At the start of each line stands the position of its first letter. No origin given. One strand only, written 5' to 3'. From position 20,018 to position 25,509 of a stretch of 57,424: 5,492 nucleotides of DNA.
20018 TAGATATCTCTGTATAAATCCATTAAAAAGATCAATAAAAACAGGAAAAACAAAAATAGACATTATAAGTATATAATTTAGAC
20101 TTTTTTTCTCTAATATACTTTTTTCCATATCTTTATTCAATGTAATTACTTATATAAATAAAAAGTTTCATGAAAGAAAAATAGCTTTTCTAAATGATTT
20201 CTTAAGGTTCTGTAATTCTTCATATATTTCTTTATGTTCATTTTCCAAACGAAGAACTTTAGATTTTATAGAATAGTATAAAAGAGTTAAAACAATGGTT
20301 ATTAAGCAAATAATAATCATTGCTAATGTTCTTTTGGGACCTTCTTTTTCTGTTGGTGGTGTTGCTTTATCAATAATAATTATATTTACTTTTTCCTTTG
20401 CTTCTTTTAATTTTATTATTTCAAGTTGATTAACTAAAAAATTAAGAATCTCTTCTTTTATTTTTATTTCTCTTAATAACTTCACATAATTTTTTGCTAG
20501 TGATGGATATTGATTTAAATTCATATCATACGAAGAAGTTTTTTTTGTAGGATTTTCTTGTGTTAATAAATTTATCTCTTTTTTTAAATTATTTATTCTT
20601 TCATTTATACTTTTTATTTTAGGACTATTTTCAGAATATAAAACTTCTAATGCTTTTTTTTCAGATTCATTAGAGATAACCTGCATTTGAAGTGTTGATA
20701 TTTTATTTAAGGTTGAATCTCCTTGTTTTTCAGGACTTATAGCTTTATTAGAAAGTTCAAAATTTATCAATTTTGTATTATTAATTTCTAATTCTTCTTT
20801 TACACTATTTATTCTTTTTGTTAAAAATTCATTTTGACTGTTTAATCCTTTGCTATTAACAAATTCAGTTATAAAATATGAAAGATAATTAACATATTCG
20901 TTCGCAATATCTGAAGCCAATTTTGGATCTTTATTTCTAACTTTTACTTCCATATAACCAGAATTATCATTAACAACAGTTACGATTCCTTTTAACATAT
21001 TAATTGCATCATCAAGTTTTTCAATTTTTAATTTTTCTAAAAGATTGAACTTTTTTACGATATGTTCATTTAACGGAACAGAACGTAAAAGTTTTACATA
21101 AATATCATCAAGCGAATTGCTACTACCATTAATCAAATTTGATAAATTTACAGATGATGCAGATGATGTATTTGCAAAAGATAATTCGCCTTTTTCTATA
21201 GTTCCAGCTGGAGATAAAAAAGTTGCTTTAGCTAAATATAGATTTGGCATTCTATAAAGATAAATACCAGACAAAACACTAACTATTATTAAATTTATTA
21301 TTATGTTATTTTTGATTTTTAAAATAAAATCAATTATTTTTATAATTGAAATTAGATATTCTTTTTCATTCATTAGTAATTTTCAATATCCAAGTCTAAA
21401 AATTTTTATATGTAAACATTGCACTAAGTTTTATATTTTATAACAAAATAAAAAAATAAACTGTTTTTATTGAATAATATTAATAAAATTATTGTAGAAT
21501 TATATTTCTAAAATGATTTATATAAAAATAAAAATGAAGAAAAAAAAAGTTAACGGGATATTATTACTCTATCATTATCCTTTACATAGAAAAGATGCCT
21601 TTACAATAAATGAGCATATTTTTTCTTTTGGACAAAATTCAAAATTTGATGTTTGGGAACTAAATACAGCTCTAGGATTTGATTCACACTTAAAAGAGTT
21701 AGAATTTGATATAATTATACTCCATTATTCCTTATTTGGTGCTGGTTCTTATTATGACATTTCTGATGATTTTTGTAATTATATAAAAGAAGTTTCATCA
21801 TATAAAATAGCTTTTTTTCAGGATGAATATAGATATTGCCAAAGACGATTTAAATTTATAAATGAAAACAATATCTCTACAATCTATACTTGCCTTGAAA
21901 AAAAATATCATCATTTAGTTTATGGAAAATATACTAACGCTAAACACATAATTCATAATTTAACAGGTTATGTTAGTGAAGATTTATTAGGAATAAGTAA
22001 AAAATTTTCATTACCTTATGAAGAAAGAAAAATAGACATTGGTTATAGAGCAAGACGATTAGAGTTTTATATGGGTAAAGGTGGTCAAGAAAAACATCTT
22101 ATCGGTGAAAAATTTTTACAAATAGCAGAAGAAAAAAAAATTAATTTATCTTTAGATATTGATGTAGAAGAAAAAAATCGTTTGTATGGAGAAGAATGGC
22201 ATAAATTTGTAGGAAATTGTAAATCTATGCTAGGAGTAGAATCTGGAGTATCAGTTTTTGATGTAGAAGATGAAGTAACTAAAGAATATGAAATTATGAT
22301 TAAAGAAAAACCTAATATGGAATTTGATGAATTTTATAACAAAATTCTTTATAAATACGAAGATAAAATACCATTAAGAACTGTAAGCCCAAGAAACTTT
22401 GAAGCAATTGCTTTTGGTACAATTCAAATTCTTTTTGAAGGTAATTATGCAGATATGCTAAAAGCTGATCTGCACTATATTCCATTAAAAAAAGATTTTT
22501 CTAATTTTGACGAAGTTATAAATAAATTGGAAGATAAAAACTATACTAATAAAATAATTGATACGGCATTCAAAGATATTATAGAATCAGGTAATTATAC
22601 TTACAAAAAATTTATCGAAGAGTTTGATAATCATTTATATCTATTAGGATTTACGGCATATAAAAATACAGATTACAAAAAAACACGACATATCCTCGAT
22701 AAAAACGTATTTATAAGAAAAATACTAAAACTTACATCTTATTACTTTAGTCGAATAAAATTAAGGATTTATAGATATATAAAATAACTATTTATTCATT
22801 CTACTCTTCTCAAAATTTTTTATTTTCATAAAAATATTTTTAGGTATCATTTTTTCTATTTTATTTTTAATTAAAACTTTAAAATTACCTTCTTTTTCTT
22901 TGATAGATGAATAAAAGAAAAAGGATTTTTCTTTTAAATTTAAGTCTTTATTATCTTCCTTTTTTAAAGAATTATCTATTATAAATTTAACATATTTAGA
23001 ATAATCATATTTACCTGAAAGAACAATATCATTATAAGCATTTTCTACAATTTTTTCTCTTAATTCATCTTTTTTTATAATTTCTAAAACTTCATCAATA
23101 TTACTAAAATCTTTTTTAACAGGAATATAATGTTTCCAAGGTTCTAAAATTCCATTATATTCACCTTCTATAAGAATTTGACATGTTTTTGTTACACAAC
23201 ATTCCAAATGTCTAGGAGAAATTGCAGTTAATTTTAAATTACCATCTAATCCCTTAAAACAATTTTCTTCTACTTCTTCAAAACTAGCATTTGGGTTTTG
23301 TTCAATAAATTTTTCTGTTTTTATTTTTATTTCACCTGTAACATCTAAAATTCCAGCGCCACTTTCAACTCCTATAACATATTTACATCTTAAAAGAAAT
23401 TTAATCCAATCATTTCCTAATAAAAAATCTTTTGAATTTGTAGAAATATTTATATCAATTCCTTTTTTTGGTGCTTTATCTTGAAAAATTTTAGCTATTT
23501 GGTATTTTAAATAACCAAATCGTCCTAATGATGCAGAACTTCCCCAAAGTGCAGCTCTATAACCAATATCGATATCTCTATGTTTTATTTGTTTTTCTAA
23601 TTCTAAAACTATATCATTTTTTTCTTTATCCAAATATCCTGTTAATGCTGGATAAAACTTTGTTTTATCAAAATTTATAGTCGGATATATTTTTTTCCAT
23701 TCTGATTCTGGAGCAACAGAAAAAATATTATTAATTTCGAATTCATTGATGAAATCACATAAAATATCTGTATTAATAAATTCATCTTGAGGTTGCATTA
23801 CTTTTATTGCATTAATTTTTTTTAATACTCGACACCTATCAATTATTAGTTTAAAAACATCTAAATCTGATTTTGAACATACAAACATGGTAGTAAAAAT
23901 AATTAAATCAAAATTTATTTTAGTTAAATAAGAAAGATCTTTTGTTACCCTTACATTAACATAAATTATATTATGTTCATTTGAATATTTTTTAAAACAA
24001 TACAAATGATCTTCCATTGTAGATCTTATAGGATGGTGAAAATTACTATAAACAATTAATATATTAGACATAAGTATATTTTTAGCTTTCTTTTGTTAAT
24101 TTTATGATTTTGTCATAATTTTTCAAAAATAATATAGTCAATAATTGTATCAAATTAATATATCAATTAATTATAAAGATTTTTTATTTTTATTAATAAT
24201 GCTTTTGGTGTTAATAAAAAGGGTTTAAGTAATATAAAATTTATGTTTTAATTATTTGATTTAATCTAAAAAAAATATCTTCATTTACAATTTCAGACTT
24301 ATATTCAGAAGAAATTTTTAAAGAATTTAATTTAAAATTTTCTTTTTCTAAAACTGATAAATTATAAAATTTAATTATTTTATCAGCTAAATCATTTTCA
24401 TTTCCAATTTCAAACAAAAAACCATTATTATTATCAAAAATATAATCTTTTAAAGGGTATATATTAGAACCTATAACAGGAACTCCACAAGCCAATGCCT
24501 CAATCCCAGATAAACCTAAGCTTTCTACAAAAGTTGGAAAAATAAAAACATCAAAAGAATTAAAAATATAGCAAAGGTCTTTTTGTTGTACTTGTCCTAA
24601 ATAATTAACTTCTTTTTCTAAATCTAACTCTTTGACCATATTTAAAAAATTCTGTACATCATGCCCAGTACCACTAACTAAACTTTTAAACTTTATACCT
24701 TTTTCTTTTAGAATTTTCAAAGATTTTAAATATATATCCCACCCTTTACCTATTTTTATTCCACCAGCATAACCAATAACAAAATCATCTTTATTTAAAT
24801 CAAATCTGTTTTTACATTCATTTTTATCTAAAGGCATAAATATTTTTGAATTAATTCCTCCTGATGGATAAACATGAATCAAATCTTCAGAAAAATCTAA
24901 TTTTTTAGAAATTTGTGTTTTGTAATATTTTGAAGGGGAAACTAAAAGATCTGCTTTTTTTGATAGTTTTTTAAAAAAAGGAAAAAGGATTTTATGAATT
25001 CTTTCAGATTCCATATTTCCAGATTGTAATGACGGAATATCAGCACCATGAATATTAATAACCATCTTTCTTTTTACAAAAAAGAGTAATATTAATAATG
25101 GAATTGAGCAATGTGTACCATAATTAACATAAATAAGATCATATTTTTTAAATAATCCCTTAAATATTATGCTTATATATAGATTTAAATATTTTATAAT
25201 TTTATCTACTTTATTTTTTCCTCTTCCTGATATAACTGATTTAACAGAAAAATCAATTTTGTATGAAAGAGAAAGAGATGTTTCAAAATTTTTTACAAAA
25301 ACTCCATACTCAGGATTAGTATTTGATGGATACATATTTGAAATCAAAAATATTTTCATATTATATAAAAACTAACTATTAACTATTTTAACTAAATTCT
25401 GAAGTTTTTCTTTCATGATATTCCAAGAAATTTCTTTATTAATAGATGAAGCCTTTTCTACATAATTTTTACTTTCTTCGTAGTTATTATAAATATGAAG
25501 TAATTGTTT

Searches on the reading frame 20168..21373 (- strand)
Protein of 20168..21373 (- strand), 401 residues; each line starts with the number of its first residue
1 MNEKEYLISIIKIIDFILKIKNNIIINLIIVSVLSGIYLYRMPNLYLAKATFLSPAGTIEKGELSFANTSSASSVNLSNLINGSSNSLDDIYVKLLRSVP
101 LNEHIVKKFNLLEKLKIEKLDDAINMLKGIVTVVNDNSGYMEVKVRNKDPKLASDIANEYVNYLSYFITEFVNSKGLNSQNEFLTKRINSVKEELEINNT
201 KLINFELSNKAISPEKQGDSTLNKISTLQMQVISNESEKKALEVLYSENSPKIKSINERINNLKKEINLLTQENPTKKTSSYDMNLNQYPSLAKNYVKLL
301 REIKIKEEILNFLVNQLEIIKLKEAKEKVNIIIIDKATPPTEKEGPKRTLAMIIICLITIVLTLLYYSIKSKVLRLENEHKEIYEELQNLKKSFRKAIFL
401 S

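Call 7: search_protein_families(library=pfam, proteins=[window:20168-21373:-], max_evalue=0.001)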
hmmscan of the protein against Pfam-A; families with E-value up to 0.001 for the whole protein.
window:20168-21373:- (401 aa): 1 family
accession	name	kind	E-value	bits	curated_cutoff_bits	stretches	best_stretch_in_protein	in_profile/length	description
PF13807.11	GNVR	-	1.4e-06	28.6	27.7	1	293-370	3-80/82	G-rich domain on putative tyrosine kinase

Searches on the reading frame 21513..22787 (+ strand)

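Call 7: search_protein_families(library=pfam, proteins=[window:21513-22787:+], max_evalue=0.001)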
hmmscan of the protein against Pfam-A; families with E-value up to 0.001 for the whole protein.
window:21513-22787:+ (424 aa): 0 families

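Call 64: search_protein_families(library=pfam, proteins=[window:21513-22787:+], max_evalue=0.5)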
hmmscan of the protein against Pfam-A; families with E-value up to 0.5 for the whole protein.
window:21513-22787:+ (424 aa): 1 family
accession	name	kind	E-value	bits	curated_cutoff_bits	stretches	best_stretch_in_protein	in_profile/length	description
PF07325.16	Curto_V2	-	0.094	13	25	1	198-263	47-111/126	Curtovirus V2 protein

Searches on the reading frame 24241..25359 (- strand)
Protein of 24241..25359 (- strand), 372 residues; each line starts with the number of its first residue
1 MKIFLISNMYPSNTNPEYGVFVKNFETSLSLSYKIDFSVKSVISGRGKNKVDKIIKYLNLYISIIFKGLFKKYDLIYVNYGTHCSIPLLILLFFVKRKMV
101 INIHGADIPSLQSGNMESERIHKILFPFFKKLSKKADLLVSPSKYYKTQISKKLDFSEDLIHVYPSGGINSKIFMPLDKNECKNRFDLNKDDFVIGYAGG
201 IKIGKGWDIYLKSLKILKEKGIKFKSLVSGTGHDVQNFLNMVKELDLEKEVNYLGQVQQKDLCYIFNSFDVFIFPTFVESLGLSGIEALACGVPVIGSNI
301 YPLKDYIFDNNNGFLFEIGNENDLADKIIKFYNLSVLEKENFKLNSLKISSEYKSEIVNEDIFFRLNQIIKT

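Call 8: search_protein_families(library=pfam, proteins=[window:24241-25359:-], max_evalue=0.001)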
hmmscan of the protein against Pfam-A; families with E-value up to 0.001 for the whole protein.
window:24241-25359:- (372 aa): 4 families
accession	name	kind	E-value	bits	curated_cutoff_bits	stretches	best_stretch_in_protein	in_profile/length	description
PF00534.26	Glycos_transf_1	-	2.2e-31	109.1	26.4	1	179-335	2-159/172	Glycosyl transferases group 1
PF13692.12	Glyco_trans_1_4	-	1.8e-23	83.8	27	1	193-332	2-140/142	Glycosyl transferases group 1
PF13439.12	Glyco_transf_4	-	7.9e-07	29.7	28.5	1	65-167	68-165/170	Glycosyltransferase Family 4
PF20706.3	GT4-conflict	-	0.00067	19.2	26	1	267-298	280-311/385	Family 4 Glycosyltransferase in conflict systems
